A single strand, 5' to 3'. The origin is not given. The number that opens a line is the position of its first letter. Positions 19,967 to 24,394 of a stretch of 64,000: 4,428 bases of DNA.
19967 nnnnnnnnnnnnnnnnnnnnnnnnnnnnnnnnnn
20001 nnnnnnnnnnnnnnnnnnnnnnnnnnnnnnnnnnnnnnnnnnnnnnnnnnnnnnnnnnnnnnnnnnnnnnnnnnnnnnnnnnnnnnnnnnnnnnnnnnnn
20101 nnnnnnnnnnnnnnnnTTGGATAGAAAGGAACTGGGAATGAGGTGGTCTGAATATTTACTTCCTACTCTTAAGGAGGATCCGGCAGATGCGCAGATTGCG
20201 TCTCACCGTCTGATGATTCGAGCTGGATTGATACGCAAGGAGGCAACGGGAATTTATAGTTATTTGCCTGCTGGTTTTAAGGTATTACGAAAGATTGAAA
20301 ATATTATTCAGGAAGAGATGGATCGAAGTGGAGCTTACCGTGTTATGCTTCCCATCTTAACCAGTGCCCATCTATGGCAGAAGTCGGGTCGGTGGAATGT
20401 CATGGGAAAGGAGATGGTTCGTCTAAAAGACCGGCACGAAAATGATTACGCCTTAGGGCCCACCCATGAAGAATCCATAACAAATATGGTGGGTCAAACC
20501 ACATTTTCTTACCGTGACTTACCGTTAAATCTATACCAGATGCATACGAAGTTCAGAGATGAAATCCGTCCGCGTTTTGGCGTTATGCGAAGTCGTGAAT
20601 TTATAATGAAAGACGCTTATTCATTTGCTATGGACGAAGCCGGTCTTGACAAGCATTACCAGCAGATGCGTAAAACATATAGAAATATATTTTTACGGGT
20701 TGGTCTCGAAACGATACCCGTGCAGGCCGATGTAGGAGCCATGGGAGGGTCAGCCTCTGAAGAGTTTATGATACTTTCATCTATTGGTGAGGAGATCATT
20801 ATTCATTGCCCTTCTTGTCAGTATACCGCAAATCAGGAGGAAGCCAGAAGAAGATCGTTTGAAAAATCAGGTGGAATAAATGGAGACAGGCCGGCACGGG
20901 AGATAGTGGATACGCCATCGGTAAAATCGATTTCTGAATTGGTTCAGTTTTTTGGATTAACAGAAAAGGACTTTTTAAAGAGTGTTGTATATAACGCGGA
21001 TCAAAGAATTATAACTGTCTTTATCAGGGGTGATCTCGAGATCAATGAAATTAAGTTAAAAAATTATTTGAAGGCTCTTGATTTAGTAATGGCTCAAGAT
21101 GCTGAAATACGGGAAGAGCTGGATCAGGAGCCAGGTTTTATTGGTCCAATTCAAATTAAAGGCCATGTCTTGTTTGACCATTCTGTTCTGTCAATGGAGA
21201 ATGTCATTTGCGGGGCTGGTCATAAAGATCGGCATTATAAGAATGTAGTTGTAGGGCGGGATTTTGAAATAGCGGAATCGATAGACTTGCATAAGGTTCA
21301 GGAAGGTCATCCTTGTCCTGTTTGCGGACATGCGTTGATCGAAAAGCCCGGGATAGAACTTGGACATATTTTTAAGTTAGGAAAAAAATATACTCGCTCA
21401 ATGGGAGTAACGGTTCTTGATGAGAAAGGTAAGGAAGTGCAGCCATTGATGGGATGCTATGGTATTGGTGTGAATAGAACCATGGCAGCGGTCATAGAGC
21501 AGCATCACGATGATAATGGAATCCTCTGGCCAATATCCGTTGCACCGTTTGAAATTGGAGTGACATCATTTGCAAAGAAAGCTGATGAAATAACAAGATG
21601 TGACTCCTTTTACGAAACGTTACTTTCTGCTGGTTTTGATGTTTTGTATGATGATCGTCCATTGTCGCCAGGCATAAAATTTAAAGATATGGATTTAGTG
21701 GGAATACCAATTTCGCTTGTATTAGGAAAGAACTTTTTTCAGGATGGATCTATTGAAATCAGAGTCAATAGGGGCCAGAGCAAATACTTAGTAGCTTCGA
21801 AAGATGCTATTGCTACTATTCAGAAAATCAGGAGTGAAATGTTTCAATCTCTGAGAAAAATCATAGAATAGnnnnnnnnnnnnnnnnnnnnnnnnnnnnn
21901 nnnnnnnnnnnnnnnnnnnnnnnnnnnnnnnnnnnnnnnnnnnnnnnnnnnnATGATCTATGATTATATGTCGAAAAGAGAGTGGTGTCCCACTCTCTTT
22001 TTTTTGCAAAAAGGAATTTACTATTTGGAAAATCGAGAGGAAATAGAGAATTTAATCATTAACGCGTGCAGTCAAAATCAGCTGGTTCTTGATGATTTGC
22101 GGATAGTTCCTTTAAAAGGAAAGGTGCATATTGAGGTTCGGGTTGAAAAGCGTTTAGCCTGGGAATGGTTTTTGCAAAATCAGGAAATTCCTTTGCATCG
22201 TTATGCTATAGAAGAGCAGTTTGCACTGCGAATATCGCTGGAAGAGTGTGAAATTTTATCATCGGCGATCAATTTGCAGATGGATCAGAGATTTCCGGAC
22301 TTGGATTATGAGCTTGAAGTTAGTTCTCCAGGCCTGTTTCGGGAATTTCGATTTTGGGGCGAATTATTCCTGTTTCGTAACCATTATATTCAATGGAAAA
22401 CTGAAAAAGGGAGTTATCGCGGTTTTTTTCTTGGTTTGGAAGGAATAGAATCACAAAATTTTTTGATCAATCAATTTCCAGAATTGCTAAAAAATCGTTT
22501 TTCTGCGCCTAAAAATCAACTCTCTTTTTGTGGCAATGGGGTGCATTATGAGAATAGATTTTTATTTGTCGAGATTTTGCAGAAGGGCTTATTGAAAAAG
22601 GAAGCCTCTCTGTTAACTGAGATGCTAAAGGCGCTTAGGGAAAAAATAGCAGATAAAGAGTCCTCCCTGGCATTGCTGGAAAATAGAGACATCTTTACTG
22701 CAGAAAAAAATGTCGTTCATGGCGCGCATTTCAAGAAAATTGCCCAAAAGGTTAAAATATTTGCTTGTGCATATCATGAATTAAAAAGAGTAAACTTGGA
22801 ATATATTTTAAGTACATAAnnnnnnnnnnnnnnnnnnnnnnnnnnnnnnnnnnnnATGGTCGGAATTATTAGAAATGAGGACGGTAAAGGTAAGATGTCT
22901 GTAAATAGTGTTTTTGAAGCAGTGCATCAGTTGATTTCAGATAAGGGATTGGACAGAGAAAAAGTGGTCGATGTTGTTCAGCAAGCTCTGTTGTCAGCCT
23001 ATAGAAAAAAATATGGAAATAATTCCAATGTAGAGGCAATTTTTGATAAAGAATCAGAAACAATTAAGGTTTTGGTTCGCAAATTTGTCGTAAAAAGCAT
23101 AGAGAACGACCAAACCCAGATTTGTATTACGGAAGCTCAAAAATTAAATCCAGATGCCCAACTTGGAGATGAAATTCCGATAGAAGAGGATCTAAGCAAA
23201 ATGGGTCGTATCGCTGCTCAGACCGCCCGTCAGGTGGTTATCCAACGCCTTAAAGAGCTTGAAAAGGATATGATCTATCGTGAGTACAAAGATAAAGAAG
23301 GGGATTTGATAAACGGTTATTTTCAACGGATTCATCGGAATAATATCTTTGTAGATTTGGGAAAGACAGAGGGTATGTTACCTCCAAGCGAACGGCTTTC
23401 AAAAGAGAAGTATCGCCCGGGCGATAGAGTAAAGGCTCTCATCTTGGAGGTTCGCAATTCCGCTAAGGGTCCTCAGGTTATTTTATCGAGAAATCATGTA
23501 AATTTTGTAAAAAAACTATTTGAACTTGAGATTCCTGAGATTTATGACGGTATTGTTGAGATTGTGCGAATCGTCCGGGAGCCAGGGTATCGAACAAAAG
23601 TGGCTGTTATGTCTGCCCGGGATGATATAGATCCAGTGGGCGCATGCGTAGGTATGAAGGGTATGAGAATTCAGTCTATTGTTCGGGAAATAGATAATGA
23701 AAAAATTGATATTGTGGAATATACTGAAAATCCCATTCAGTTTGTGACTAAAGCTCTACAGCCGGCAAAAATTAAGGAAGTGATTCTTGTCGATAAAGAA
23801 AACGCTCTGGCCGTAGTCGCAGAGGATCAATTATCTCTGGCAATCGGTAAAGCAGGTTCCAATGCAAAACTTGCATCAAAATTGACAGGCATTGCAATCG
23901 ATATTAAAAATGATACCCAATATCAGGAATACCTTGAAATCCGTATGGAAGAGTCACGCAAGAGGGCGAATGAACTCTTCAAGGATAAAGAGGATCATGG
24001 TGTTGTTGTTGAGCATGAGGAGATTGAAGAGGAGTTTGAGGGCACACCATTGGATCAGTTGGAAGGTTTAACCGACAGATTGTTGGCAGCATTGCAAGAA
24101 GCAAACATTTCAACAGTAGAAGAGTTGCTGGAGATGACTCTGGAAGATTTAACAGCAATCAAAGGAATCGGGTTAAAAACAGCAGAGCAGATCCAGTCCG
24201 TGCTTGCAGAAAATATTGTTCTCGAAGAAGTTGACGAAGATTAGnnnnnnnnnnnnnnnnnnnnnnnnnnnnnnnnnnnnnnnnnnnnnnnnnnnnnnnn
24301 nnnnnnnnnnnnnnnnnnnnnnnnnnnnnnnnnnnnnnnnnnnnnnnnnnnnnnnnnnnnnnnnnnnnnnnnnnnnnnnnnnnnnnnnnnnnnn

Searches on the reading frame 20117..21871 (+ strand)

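Call 71: search_protein_families(library=pfam, proteins=[window:20117-21871:+], max_evalue=0.00001)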
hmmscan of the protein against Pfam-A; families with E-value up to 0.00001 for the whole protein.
window:20117-21871:+ (584 aa): 3 families
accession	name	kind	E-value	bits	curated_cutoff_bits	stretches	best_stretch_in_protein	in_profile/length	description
PF00587.30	tRNA-synt_2b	-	5.9e-33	114.9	29.3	1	103-463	3-179/179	tRNA synthetase class II core domain (G, H, P, S and T)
PF04073.20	tRNA_edit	-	1.3e-21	77.4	25.5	1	266-378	1-117/123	Aminoacyl-tRNA editing domain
PF03129.25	HGTP_anticodon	-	2.7e-13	50.3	21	1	492-570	15-93/94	Anticodon binding domain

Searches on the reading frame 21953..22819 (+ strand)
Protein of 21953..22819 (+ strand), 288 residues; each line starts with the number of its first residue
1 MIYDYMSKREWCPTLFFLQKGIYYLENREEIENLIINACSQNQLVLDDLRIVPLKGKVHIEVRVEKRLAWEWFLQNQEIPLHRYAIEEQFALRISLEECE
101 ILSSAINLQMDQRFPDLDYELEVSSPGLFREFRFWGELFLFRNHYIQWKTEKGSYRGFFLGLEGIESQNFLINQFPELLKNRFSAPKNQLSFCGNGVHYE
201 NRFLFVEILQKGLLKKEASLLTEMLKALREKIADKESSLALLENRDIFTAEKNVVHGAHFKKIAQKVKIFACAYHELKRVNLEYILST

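Call 71: search_protein_families(library=pfam, proteins=[window:21953-22819:+], max_evalue=0.00001)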
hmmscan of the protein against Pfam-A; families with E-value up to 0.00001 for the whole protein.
window:21953-22819:+ (288 aa): 1 family
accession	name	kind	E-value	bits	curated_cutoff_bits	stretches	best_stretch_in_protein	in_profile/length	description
PF02576.22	RimP_N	-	5.1e-06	27.2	22.7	0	93-128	36-72/73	RimP N-terminal domain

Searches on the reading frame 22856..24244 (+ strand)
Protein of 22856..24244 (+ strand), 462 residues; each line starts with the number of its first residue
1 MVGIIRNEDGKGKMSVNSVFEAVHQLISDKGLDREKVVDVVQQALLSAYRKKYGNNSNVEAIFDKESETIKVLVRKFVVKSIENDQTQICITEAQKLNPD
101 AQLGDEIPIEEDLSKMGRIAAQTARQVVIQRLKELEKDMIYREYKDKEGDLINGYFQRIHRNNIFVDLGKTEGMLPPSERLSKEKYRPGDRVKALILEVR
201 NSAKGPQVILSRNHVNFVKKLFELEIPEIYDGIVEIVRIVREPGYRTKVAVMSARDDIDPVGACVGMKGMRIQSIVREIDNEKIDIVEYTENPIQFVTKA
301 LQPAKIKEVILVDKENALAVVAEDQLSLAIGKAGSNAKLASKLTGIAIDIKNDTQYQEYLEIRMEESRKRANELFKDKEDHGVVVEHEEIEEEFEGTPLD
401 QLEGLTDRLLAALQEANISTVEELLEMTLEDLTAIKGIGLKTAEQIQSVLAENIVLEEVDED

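Call 71: search_protein_families(library=pfam, proteins=[window:22856-24244:+], max_evalue=0.00001)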
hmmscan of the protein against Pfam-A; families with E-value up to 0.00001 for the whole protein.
window:22856-24244:+ (462 aa): 5 families
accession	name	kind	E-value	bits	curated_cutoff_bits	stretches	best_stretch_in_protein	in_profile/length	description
PF08529.16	NusA_N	-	1.6e-33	115.9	23.8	1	20-138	3-119/119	NusA N-terminal domain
PF13184.12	KH_5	-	5.1e-28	97.4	27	1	243-310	1-68/69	NusA-like KH domain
PF03118.21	RNA_pol_A_CTD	-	2.5e-10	40.4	23.8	1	391-452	7-67/67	Bacterial RNA polymerase, alpha chain C terminal domain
PF14520.12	HHH_5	-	9.2e-10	39.3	27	1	399-450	4-55/57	Helix-hairpin-helix domain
PF00575.29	S1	-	8.1e-08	33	22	1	145-207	1-70/74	S1 RNA binding domain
